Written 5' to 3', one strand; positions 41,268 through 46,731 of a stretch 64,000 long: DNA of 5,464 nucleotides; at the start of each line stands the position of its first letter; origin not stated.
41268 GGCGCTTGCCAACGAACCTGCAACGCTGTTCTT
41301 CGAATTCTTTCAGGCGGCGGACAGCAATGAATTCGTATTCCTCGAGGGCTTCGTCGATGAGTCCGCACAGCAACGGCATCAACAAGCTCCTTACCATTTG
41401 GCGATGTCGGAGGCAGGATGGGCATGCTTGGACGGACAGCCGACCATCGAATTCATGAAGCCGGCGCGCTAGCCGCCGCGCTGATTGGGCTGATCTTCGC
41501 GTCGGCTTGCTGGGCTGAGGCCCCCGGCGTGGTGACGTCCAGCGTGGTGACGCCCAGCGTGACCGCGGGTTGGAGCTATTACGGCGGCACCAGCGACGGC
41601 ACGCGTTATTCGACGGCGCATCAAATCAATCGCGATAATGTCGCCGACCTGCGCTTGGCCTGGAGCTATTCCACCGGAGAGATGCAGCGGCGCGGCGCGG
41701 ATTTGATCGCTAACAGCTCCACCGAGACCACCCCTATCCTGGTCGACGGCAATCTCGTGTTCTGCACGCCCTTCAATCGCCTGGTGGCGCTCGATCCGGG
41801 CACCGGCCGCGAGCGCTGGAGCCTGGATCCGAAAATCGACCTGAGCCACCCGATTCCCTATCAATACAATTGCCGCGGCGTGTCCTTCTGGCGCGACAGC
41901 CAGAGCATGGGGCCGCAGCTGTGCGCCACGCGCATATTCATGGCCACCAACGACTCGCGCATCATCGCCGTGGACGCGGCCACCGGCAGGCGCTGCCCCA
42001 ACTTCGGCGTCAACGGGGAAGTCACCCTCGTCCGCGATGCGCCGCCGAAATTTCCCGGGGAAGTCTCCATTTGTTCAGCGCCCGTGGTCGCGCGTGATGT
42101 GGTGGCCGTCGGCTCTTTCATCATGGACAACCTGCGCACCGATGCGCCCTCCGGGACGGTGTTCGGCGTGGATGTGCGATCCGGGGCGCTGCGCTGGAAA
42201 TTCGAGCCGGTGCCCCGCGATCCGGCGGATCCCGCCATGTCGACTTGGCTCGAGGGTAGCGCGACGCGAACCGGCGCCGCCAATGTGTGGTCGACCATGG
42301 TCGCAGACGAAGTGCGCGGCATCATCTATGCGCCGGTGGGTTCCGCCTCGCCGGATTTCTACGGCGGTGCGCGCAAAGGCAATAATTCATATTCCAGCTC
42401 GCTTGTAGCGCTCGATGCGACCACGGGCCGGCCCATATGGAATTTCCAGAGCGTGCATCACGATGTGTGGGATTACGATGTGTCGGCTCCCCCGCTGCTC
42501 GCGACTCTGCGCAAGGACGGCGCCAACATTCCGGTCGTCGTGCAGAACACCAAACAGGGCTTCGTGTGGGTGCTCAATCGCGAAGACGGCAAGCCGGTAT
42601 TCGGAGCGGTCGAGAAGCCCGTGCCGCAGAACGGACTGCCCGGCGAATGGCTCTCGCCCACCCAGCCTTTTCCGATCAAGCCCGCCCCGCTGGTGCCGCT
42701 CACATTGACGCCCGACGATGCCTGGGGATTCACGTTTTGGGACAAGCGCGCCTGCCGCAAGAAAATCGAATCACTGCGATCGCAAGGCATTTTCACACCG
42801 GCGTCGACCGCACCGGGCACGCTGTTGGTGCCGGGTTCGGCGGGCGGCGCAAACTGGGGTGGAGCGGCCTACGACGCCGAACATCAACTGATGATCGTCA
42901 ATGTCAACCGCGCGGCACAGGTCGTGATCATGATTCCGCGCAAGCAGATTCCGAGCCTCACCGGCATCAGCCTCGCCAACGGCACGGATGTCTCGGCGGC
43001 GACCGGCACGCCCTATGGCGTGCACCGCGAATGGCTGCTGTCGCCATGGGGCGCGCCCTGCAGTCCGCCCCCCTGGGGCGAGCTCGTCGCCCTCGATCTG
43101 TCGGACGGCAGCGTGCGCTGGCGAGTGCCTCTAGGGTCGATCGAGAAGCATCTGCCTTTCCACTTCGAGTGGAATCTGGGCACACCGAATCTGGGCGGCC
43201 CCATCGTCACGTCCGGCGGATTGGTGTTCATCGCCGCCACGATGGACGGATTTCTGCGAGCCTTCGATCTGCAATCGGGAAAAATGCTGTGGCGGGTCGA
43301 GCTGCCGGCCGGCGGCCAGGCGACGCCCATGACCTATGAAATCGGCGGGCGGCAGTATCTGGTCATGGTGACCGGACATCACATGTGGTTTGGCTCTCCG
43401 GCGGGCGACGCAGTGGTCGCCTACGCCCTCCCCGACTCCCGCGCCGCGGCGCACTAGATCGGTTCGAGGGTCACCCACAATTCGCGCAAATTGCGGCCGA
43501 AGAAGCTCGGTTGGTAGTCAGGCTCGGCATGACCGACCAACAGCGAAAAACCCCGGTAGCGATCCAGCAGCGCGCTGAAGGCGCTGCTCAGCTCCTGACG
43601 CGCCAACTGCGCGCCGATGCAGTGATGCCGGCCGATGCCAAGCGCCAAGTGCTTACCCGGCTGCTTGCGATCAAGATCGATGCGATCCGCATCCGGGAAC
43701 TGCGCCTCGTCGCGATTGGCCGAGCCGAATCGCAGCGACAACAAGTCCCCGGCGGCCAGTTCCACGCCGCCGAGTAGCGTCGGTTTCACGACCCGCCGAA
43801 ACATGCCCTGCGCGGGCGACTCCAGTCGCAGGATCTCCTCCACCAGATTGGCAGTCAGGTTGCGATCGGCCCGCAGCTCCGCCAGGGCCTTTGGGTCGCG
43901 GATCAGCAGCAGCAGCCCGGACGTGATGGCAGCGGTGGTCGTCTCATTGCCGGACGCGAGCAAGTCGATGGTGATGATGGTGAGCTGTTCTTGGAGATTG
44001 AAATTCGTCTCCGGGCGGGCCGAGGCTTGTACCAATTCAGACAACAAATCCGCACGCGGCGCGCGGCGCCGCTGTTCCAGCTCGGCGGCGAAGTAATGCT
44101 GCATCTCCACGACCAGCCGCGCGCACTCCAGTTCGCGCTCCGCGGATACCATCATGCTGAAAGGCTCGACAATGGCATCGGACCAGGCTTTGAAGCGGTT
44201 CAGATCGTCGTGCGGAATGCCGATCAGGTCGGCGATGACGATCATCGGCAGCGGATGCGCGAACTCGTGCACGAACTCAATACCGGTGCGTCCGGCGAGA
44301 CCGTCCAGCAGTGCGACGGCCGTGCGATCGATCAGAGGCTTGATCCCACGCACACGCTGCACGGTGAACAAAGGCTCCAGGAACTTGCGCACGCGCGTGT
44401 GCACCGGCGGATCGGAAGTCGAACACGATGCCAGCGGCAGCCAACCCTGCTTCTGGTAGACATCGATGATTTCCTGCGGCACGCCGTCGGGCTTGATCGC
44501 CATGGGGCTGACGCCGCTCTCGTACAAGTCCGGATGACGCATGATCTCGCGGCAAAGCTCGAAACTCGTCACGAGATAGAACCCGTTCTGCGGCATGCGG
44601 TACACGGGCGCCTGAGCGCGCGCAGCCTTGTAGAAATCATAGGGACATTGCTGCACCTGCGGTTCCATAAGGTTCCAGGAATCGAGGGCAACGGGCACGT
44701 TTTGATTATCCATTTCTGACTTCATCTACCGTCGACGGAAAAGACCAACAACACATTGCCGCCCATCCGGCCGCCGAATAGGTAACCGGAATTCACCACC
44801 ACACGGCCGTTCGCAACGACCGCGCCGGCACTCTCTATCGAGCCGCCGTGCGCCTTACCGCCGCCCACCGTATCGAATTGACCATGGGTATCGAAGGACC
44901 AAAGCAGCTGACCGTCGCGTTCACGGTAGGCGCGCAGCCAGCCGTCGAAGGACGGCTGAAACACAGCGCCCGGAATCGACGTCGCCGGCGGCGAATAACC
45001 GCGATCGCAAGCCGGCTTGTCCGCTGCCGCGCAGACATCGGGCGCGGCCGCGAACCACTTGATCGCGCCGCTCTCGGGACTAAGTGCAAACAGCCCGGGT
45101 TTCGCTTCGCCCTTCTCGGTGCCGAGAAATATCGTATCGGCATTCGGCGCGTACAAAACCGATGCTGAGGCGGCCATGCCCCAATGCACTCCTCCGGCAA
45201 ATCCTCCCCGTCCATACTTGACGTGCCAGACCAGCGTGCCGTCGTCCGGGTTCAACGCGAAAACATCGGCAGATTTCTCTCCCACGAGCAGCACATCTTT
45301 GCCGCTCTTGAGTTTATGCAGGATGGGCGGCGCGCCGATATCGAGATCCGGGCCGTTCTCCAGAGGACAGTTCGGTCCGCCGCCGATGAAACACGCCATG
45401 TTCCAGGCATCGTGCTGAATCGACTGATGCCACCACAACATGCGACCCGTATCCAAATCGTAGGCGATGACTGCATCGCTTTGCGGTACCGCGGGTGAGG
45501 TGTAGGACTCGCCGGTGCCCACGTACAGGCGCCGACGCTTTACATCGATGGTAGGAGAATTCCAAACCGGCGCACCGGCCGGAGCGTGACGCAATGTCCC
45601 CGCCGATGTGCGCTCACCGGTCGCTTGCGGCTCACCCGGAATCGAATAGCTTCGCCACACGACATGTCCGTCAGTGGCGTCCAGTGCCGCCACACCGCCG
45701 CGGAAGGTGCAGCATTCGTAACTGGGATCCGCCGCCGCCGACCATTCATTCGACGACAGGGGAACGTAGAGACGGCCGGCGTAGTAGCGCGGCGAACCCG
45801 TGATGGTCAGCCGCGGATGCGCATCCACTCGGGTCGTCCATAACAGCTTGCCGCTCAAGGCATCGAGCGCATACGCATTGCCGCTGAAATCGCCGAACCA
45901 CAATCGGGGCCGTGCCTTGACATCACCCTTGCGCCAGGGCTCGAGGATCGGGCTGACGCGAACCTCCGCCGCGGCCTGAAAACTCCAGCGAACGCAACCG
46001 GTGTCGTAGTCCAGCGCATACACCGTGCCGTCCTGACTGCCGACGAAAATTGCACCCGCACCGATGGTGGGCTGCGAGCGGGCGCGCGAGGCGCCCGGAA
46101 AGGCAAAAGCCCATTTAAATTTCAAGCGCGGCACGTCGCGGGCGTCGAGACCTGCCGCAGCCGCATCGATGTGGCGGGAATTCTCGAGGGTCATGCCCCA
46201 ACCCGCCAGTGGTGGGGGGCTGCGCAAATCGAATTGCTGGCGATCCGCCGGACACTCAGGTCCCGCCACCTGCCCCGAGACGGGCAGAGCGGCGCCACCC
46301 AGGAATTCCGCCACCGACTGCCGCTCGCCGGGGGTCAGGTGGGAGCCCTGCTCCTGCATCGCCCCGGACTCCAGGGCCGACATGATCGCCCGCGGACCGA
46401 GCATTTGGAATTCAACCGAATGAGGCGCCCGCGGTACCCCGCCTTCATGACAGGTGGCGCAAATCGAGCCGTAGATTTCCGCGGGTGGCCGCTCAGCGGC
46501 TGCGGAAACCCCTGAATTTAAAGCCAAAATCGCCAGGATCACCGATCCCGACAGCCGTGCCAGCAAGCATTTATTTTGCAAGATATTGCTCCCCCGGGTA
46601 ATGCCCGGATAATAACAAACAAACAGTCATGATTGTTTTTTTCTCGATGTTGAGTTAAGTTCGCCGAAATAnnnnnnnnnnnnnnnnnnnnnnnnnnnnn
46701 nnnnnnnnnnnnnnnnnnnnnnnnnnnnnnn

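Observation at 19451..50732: A recurrent AT-rich inverted repeat marks eight promoter gaps of the central island: candidate operator of a single, undescribed regulon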

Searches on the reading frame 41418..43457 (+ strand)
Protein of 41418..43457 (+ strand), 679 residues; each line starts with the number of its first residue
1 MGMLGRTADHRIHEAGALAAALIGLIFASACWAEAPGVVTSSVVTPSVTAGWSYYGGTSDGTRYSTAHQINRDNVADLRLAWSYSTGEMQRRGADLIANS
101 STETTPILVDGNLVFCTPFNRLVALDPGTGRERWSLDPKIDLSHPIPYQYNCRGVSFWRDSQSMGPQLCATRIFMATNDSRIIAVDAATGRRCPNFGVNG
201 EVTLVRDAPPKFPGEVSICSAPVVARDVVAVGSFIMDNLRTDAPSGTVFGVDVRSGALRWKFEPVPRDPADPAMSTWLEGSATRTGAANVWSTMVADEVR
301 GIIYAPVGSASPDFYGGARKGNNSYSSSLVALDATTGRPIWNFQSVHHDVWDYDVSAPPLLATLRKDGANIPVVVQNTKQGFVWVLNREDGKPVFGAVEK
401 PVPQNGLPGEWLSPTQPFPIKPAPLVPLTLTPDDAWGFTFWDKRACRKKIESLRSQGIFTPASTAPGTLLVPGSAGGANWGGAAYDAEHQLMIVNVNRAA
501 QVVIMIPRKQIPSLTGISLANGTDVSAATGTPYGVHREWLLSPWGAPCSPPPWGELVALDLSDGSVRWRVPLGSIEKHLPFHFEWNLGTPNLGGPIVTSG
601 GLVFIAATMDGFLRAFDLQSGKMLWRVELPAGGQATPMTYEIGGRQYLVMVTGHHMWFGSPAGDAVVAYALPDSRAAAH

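Call 9: search_protein_families(library=pfam, proteins=[window:41418-43457:+])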
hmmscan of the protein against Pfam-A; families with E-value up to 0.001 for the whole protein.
window:41418-43457:+ (679 aa): 3 families
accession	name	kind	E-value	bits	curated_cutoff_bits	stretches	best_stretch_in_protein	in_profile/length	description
PF01011.28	PQQ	-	8.5e-223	741.8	26.7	1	52-647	1-594/595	Glucose/ethanol/alcohol dehydrogenase, beta-propeller domain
PF13360.13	PQQ_2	-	6.5e-23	82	27.6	2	103-261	27-143/233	Outer membrane protein assembly factor BamB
PF13570.13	Beta-prop_ACSF4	-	9.8e-06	25.6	133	0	584-656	128-198/329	Beta-alanine-activating enzyme, beta-propeller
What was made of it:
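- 39169..43457 (+): Putative regulated operon behind O5: E1-alpha-2, E1-beta-2, ABM and a PQQ dehydrogenase. Pfam (call 9).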

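Call 23: search_protein_families(library=ncbifam, proteins=[window:41418-43457:+], max_evalue=0.00001)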
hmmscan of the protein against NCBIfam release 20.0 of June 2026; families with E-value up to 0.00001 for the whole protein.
window:41418-43457:+ (679 aa): 5 families
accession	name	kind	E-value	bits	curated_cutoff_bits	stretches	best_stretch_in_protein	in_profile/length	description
TIGR03074.1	PQQ_membr_DH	subfamily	1.2e-197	658.4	832.65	1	47-672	152-783/783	membrane-bound PQQ-dependent dehydrogenase, glucose/quinate/shikimate family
TIGR03075.1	PQQ_enz_alc_DH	subfamily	9.4e-70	235.7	480.05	2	48-394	17-339/530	PQQ-dependent dehydrogenase, methanol/ethanol family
TIGR04528.1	acido_non_PQQ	subfamily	8.1e-64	216.2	650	2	50-395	4-311/493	acido-empty-quinoprotein group A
TIGR03300.1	assembly_YfgL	equivalog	1.3e-14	53.7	285.2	0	554-632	75-136/377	outer membrane protein assembly factor BamB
NF008351.0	PRK11138.1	equivalog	2.7e-09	36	423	0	104-202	63-152/394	outer membrane protein assembly factor BamB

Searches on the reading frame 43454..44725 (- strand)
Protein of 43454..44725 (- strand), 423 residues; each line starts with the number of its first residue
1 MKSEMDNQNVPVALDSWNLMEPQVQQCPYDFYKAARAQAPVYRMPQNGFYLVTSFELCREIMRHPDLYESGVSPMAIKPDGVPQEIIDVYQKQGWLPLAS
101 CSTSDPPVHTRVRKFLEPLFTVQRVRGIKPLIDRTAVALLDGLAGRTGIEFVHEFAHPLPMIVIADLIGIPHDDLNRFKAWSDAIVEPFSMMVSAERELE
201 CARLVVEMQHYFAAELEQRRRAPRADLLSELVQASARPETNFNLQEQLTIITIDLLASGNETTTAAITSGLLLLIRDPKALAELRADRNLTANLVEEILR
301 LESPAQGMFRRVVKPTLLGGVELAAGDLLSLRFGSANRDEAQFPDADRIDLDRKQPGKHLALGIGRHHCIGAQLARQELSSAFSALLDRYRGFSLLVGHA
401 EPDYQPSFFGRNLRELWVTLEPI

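Call 9: search_protein_families(library=pfam, proteins=[window:43454-44725:-])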
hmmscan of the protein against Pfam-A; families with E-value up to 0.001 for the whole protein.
window:43454-44725:- (423 aa): 1 family
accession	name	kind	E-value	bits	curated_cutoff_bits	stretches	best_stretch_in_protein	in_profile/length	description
PF00067.27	p450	-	2e-23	83.3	22.8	1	195-391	205-433/462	Cytochrome P450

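Call 23: search_protein_families(library=ncbifam, proteins=[window:43454-44725:-], max_evalue=0.00001)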
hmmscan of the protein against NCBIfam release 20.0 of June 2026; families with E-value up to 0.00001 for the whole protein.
window:43454-44725:- (423 aa): 9 families
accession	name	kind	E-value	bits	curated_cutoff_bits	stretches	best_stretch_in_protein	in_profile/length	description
NF045816.1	PentlenlactSyn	equivalog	2.1e-47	161.7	700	1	105-399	87-375/396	pentalenolactone synthase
TIGR04538.1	P450_cycloAA_1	subfamily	3.9e-41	141.2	500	1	19-394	2-370/395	cytochrome P450, cyclodipeptide synthase-associated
NF041177.1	Cyp119_Thmprot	equivalog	4.4e-40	137.6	680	1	28-389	1-339/368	cytochrome P450 Cyp119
NF041802.1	P450_SolI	exception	8.4e-39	133.2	850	1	103-409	111-411/424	solanimycin biosynthesis cytochrome P450 SolI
TIGR04458.1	CYP450_TxtE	equivalog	8.2e-36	123.5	500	1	19-419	4-401/403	4-nitrotryptophan synthase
TIGR04515.1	P450_rel_GT_act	subfamily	9e-28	97.7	343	1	28-390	33-359/386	P450-derived glycosyltransferase activator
NF050147.1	aminopyruv_ApyO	equivalog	2e-15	56.4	525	1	107-391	86-394/444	RiPP biosynthesis cytochrome P450 ApyO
NF045812.1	PentlenOxigase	equivalog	4.9e-10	38.8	800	1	289-391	300-410/444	pentalenene oxygenase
NF051859.1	AlbFlvMonOxTrpSyn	equivalog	1.1e-08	34.1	700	0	210-391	220-428/457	bifunctional albaflavenone monooxygenase/terpene synthase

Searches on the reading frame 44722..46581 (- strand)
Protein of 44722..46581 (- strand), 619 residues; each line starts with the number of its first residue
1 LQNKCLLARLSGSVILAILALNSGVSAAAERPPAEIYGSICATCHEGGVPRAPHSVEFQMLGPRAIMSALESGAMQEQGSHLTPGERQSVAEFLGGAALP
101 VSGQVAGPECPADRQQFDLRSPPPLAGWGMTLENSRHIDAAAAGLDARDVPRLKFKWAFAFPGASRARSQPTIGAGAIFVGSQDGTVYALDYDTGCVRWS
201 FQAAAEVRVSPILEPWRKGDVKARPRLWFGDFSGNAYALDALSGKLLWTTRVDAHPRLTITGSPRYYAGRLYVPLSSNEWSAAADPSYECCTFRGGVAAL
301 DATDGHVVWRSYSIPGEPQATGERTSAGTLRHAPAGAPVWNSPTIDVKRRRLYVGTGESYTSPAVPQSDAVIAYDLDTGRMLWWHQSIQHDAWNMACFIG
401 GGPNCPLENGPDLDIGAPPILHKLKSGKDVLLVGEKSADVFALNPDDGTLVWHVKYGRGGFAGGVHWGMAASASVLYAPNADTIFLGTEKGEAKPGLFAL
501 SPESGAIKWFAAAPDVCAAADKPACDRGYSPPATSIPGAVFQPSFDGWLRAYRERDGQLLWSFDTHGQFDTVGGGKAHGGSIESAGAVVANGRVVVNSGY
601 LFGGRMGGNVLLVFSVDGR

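Call 11: search_protein_families(library=pfam, proteins=[window:44722-46581:-])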
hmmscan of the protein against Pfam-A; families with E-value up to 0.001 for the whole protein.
window:44722-46581:- (619 aa): 4 families
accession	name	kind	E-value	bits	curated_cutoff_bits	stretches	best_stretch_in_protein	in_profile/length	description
PF01011.28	PQQ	-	1.1e-23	84.2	26.7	1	141-395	15-294/595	Glucose/ethanol/alcohol dehydrogenase, beta-propeller domain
PF13360.13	PQQ_2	-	2.8e-23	83.3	27.6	2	157-258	57-151/233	Outer membrane protein assembly factor BamB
PF13570.13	Beta-prop_ACSF4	-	1.4e-18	67.9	133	1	166-311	50-171/329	Beta-alanine-activating enzyme, beta-propeller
PF13442.11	Cytochrome_CBB3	-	9.1e-07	29.6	27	1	29-94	2-68/68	Cytochrome C oxidase, cbb3-type, subunit III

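Call 23: search_protein_families(library=ncbifam, proteins=[window:44722-46581:-], max_evalue=0.00001)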
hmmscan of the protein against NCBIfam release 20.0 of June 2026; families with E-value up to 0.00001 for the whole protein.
window:44722-46581:- (619 aa): 6 families
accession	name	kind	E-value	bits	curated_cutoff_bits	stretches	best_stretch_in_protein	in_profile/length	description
TIGR03075.1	PQQ_enz_alc_DH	subfamily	9e-29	100.5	480.05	1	128-394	24-297/530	PQQ-dependent dehydrogenase, methanol/ethanol family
TIGR04528.1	acido_non_PQQ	subfamily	1.8e-18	66.6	650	1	295-393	163-267/493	acido-empty-quinoprotein group A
TIGR03300.1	assembly_YfgL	equivalog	2e-18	66.2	285.2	1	168-254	58-135/377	outer membrane protein assembly factor BamB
NF008351.0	PRK11138.1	equivalog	1.7e-16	59.7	423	1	172-262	117-197/394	outer membrane protein assembly factor BamB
TIGR03074.1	PQQ_membr_DH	subfamily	3.1e-10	38.6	832.65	0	295-396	355-460/783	membrane-bound PQQ-dependent dehydrogenase, glucose/quinate/shikimate family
NF053615.1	SerThrKinAfsKStmc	equivalog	4.3e-06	25.7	1300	1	168-272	697-788/809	protein serine/threonine kinase AfsK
